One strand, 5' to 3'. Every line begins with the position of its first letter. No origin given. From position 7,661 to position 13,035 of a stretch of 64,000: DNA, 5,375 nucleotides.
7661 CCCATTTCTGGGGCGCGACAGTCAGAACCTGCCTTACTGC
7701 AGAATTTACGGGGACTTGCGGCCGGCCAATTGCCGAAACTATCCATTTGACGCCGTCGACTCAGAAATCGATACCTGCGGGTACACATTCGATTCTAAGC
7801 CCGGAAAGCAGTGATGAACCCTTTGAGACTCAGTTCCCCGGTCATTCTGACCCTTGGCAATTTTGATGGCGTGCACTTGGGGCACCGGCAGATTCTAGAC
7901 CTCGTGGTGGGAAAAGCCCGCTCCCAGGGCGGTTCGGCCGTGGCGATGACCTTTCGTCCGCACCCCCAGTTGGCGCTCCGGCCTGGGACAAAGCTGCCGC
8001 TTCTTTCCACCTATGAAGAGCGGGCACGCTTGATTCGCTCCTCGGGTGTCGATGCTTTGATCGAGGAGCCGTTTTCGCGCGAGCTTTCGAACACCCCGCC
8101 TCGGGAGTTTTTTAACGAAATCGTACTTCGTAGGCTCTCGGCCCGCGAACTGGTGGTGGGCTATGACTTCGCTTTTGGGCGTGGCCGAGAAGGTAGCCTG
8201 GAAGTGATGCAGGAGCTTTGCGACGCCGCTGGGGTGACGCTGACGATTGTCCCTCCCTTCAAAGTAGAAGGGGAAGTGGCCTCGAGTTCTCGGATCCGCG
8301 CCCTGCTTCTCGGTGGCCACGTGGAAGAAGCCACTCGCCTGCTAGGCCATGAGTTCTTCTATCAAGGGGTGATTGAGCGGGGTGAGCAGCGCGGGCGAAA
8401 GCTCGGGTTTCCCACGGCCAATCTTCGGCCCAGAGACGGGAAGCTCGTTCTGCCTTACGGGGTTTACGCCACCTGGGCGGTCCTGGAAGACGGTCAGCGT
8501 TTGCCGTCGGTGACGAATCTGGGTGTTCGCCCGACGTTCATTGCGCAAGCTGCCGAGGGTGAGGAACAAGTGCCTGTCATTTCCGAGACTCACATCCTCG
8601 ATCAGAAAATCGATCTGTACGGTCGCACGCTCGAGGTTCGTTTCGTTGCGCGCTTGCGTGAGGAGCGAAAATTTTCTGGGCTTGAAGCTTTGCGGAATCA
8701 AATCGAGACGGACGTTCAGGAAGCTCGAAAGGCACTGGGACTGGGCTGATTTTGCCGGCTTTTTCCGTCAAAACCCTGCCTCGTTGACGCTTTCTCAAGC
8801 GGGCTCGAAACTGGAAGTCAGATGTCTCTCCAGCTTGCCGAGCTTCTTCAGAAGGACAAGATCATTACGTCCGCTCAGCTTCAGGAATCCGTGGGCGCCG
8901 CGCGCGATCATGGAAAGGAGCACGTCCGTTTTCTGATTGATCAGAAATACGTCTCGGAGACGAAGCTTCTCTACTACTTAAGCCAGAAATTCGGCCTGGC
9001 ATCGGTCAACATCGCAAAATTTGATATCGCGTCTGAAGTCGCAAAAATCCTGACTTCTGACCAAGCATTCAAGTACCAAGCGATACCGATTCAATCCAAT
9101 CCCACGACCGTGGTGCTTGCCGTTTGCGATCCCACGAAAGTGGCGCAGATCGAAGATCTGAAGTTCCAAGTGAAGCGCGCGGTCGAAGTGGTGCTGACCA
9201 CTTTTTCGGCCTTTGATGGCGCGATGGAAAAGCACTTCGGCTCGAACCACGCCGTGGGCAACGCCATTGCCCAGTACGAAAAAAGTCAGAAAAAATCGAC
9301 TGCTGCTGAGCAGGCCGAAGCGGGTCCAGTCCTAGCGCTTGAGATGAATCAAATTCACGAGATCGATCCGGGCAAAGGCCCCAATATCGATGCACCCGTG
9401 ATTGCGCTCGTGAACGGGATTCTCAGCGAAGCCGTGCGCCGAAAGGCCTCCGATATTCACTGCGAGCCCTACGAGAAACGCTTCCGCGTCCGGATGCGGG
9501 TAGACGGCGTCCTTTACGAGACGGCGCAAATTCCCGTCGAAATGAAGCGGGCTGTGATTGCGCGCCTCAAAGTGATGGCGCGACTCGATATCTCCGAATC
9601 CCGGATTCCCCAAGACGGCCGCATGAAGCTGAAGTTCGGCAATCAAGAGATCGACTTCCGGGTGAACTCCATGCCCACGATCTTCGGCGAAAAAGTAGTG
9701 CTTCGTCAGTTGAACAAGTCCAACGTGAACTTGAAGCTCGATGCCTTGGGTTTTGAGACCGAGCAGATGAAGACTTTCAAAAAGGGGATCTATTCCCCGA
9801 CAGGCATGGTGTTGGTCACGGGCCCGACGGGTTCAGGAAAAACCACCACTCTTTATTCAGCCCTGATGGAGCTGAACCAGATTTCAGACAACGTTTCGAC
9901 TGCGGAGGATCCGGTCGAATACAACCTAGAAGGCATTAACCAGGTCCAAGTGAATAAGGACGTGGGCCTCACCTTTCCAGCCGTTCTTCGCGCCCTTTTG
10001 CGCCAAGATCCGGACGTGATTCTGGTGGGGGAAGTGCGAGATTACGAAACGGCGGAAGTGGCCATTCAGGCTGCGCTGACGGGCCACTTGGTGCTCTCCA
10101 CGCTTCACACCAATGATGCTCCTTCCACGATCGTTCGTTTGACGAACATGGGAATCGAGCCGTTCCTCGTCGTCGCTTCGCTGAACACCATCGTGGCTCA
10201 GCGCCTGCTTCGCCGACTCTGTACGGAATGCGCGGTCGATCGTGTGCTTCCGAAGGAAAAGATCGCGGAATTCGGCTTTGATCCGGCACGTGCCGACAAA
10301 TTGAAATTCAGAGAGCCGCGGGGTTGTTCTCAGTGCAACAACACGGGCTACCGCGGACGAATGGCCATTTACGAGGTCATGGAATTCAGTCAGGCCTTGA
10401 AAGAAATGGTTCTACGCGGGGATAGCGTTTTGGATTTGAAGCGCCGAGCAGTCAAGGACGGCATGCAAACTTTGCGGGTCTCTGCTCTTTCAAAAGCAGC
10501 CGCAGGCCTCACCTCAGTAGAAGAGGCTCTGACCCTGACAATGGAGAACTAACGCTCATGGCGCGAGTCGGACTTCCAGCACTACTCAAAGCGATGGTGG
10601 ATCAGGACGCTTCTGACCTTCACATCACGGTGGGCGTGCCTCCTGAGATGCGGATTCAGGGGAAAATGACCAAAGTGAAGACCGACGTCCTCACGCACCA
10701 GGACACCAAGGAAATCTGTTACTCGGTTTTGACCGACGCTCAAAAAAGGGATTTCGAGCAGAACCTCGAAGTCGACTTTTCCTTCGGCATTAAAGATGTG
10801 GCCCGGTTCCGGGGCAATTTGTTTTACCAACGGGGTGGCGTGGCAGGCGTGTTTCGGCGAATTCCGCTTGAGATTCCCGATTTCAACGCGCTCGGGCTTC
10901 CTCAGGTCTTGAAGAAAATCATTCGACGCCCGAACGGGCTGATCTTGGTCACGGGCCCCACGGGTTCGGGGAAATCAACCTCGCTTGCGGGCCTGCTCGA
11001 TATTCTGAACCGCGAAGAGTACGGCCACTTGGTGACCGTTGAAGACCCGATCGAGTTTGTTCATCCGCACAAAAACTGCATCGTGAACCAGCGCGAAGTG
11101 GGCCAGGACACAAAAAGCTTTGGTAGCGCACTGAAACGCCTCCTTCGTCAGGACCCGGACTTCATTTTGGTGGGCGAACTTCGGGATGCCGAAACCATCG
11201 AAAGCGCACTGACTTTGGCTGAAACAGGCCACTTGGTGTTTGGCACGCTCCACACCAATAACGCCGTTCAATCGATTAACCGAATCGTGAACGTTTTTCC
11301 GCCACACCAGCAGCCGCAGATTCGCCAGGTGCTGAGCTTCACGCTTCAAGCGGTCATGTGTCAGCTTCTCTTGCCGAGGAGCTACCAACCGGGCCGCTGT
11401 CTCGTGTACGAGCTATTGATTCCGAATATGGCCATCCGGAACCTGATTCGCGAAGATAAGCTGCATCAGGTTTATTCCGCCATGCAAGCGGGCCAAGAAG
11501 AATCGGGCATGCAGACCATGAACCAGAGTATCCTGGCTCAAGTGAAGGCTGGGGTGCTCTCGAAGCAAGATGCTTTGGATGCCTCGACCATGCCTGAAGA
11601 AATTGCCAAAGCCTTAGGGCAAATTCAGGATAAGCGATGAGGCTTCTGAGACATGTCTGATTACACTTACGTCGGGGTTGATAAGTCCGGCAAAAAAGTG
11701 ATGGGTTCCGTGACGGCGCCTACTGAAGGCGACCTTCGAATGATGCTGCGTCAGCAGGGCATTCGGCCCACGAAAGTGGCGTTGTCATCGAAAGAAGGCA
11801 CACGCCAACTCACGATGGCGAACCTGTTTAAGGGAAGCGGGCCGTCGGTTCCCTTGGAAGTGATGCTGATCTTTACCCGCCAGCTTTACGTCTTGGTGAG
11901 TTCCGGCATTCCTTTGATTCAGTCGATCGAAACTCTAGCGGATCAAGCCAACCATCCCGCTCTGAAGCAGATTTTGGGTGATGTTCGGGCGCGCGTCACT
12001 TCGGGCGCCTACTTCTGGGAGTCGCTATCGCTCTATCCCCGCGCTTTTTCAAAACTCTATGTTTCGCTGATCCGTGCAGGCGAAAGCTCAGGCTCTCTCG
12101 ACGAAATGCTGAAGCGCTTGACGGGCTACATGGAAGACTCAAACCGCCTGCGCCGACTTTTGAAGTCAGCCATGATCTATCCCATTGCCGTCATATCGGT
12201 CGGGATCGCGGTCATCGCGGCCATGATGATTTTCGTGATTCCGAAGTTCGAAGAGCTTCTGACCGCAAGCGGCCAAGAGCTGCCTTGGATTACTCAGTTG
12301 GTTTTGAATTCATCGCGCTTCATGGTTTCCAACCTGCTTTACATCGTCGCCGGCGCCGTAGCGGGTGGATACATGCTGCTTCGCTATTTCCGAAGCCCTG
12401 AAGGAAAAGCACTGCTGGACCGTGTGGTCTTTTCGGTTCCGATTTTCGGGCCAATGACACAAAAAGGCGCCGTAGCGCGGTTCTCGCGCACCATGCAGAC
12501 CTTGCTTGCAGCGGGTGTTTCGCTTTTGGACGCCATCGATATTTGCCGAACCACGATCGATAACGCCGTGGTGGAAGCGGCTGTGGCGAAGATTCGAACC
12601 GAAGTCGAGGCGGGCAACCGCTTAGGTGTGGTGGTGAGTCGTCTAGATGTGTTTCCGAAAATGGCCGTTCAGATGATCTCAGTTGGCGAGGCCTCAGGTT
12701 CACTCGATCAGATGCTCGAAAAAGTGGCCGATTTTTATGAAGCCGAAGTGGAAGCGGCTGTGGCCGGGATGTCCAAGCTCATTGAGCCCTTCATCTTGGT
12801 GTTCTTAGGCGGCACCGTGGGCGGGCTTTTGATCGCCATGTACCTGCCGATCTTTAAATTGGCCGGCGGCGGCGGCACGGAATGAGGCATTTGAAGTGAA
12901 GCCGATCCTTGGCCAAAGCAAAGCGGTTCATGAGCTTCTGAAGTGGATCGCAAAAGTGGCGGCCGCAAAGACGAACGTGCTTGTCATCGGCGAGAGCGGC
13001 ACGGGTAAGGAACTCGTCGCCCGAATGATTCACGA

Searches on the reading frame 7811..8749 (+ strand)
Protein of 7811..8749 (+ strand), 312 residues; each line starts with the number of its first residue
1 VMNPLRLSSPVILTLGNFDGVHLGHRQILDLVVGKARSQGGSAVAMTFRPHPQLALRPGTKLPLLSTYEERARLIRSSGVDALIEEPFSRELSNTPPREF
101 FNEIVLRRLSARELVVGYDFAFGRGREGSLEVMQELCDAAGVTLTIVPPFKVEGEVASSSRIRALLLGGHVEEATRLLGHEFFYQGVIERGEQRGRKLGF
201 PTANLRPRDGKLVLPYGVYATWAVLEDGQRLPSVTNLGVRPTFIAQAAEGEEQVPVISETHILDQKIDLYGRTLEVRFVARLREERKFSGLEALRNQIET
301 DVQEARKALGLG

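Call 3: search_protein_families(library=pfam, proteins=[window:7811-8749:+])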
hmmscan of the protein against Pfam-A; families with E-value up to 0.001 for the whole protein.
window:7811-8749:+ (312 aa): 2 families
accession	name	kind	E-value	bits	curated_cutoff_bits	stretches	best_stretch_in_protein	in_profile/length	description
PF06574.18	FAD_syn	-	7.3e-44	149.8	27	1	9-161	6-158/158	FAD synthetase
PF01687.23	Flavokinase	-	1.8e-39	135.3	19.6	1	178-309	1-124/124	Riboflavin kinase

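Call 4: search_protein_families(library=ncbifam, proteins=[window:7811-8749:+])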
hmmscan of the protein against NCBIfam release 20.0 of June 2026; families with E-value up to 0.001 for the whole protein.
window:7811-8749:+ (312 aa): 10 families
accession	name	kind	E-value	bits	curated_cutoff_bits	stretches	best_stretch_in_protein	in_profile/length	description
NF004160.0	PRK05627.1-3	equivalog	4.4e-89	298.3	295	1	9-309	15-319/325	bifunctional riboflavin kinase/FAD synthetase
NF004159.0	PRK05627.1-2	equivalog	3.5e-76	256.4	306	1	7-309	13-307/326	bifunctional riboflavin kinase/FAD synthetase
NF004162.0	PRK05627.1-5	equivalog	2.4e-73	247.2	241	1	12-308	16-298/304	bifunctional riboflavin kinase/FAD synthetase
TIGR00083.1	ribF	equivalog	5.7e-72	242.6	184.35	1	13-309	2-289/290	riboflavin biosynthesis protein RibF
NF004163.0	PRK05627.1-6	equivalog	4.1e-64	216.7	315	1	11-309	18-307/313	bifunctional riboflavin kinase/FAD synthetase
NF004161.0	PRK05627.1-4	equivalog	1.1e-61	208.7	461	1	9-307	18-309/324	bifunctional riboflavin kinase/FAD synthetase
NF004158.0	PRK05627.1-1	equivalog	9.6e-53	179.5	396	1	7-306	14-301/304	bifunctional riboflavin kinase/FAD synthetase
NF045965.1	RibF_rel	equivalog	1.1e-16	61.2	200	1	10-190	14-189/279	FAD synthase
NF005518.0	PRK07143.1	equivalog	1.8e-15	57.1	232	1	11-185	17-180/281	hypothetical protein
TIGR00125.1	cyt_tran_rel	domain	0.00044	20.4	27.7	0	12-30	2-20/65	adenylyltransferase/cytidyltransferase family protein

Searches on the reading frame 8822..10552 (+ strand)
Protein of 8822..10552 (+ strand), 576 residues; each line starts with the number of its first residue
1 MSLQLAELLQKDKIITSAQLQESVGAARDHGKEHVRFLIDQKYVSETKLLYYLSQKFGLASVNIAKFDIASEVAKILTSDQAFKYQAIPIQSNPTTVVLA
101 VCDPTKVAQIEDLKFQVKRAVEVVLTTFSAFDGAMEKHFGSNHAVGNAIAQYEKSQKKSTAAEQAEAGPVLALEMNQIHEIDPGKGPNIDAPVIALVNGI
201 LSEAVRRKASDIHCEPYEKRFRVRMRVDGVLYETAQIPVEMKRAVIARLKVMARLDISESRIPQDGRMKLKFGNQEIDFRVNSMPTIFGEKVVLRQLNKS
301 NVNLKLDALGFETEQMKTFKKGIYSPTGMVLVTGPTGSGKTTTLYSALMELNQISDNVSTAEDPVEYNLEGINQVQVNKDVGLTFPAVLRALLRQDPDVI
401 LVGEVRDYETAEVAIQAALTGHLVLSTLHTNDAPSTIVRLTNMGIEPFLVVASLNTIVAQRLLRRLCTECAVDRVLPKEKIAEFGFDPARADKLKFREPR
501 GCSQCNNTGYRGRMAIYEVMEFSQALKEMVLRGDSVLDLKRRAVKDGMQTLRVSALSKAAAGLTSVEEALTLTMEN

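Call 3: search_protein_families(library=pfam, proteins=[window:8822-10552:+])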
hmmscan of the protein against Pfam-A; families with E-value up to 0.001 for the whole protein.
window:8822-10552:+ (576 aa): 4 families
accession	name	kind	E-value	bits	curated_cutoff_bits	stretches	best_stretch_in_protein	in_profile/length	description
PF00437.27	T2SSE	-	1.6e-138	461.9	24.9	1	190-570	5-369/370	Type II/IV secretion system protein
PF05157.20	MshEN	-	2.7e-15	56.5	23.1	1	57-143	1-88/90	MshEN domain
PF13401.12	AAA_22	-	0.0007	20.4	27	0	327-369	5-47/130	AAA domain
PF25199.1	nSTAND_NTPase5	-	0.00073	19.8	34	0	327-357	41-72/145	Novel STAND NTPase 5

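Call 4: search_protein_families(library=ncbifam, proteins=[window:8822-10552:+])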
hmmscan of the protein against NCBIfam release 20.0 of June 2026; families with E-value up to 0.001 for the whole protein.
window:8822-10552:+ (576 aa): 20 families
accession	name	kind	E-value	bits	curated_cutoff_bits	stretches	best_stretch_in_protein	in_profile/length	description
TIGR02538.1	type_IV_pilB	equivalog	3.6e-209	696.1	675.65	1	5-574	2-563/564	type IV-A pilus assembly ATPase PilB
TIGR02533.1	type_II_gspE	equivalog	7.4e-166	552.6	630.25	1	85-573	12-486/486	type II secretion system ATPase GspE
NF053534.1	T4PilAsmATPsTfpB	equivalog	5.2e-144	480.8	850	1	41-572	60-581/584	type IV pilus assembly ATPase TfpB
NF007755.0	PRK10436.1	equivalog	1.6e-141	472.2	617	1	84-570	16-456/465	type II secretion system protein GspE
NF041000.1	ATPase_ComGA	equivalog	5.4e-77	258.4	300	1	200-464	3-266/267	competence type IV pilus ATPase ComGA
TIGR01420.1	pilT_fam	subfamily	2.9e-51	174.7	319.1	1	198-464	3-269/343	PilT/PilU family type 4a pilus ATPase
TIGR02525.1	plasmid_TraJ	equivalog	7.9e-24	84.3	368.3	1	322-443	144-272/372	plasmid transfer ATPase TraJ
TIGR02524.1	dot_icm_DotB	equivalog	3.5e-20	72.5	463.3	1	325-441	132-257/358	Dot/Icm type IV secretion system ATPase DotB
NF058587.1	archaellum_moto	equivalog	1.4e-19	70.3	550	1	330-481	278-433/527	archaellum flagellar ATPase motor FlaI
TIGR02782.1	TrbB_P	equivalog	1.2e-15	57.7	304.55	1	314-443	124-255/303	P-type conjugative transfer ATPase TrbB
NF010469.0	PRK13894.1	subfamily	7.2e-14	51.8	508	1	315-442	138-266/320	conjugal transfer ATPase TrbB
TIGR03819.1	heli_sec_ATPase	hypoth_equivalog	9.9e-13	48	373.15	1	284-447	134-304/340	TadA family conjugal transfer-associated ATPase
TIGR02788.1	VirB11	equivalog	1.9e-12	46.8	249.95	1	313-444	130-266/308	P-type DNA transfer ATPase VirB11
NF053672.1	bindosome_BasE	exception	3.2e-11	42.6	1000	1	330-459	273-408/512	bindosome assembly system ATPase subunit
NF010407.0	PRK13833.1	subfamily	5e-11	42.6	499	1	313-444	131-263/323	conjugal transfer protein TrbB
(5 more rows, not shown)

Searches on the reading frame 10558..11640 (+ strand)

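Call 3: search_protein_families(library=pfam, proteins=[window:10558-11640:+])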
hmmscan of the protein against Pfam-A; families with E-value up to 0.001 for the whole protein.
window:10558-11640:+ (360 aa): 4 families
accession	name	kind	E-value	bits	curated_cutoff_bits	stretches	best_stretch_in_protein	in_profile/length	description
PF00437.27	T2SSE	-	1.5e-45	155.9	24.9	1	116-273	132-279/370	Type II/IV secretion system protein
PF13401.12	AAA_22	-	6.1e-05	23.8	27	1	125-171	4-33/130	AAA domain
PF13191.12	AAA_16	-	0.00047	21.1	32.6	0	124-156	23-52/167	AAA ATPase domain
PF13555.12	AAA_29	-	0.00088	19.4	27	0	124-147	20-43/61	P-loop containing region of AAA domain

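Call 4: search_protein_families(library=ncbifam, proteins=[window:10558-11640:+])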
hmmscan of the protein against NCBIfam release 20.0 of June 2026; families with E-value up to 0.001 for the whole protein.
window:10558-11640:+ (360 aa): 18 families
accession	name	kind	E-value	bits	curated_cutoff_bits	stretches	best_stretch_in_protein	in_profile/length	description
TIGR01420.1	pilT_fam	subfamily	4.3e-143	476.7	319.1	1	7-348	3-343/343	PilT/PilU family type 4a pilus ATPase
TIGR02538.1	type_IV_pilB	equivalog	2.4e-46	158.5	675.65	1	116-246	306-432/564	type IV-A pilus assembly ATPase PilB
TIGR02533.1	type_II_gspE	equivalog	4.3e-44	151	630.25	1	116-246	233-359/486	type II secretion system ATPase GspE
TIGR02525.1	plasmid_TraJ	equivalog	2.5e-38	132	368.3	1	81-299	99-324/372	plasmid transfer ATPase TraJ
NF053534.1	T4PilAsmATPsTfpB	equivalog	5.3e-38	130.8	850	1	112-246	318-452/584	type IV pilus assembly ATPase TfpB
NF007755.0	PRK10436.1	equivalog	2.5e-37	128.6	617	1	10-246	93-335/465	type II secretion system protein GspE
TIGR02524.1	dot_icm_DotB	equivalog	7.4e-35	120.8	463.3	1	9-336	9-347/358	Dot/Icm type IV secretion system ATPase DotB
NF041000.1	ATPase_ComGA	equivalog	5.6e-33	114.1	300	1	116-270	118-263/267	competence type IV pilus ATPase ComGA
NF058587.1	archaellum_moto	equivalog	6e-16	58.3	550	1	129-244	278-394/527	archaellum flagellar ATPase motor FlaI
NF053672.1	bindosome_BasE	exception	7e-15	54.7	1000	1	120-261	264-406/512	bindosome assembly system ATPase subunit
TIGR03819.1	heli_sec_ATPase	hypoth_equivalog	8.4e-15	54.8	373.15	1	115-242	168-296/340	TadA family conjugal transfer-associated ATPase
TIGR02782.1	TrbB_P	equivalog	5e-14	52.3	304.55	1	128-267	138-276/303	P-type conjugative transfer ATPase TrbB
TIGR02788.1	VirB11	equivalog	1.2e-13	50.8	249.95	1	118-247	137-266/308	P-type DNA transfer ATPase VirB11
NF010469.0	PRK13894.1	subfamily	9.5e-12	44.9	508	1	117-251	141-272/320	conjugal transfer ATPase TrbB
NF010425.0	PRK13851.1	equivalog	2e-11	43.4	461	1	128-245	164-282/344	type IV secretion system protein VirB11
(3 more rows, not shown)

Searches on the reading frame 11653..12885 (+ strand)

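Call 3: search_protein_families(library=pfam, proteins=[window:11653-12885:+])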
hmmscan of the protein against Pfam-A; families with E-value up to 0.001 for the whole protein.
window:11653-12885:+ (410 aa): 1 family
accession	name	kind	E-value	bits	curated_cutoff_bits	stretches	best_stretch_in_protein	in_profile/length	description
PF00482.28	T2SSF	-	5e-65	217.6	25.2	2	74-197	1-125/125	Type II secretion system (T2SS), protein F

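Call 4: search_protein_families(library=ncbifam, proteins=[window:11653-12885:+])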
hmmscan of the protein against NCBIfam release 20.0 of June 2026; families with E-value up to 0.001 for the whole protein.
window:11653-12885:+ (410 aa): 6 families
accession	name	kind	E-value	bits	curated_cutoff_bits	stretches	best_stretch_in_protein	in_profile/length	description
NF052606.1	T4PiliAsmPilCMyx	equivalog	2e-112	376.1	700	1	3-405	21-416/419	type IV pilus assembly protein PilC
TIGR02120.1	GspF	equivalog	1.3e-102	344.1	424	1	4-403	1-397/401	type II secretion system inner membrane protein GspF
NF052607.1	T4PiliAsmPilCThrm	equivalog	1.2e-100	337.5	700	1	1-404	1-401/406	type IV pilus assembly protein PilC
NF007861.0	PRK10573.1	equivalog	1e-75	255.3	401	1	4-404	7-395/401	protein transport protein HofC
NF047826.1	T3SSXpsF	equivalog_domain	3.4e-72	243.5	650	1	1-405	1-402/405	type II secretion system protein XpsF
NF041012.2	T4P_ComGB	equivalog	6.8e-40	137.4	240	1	74-403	6-330/332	competence type IV pilus assembly protein ComGB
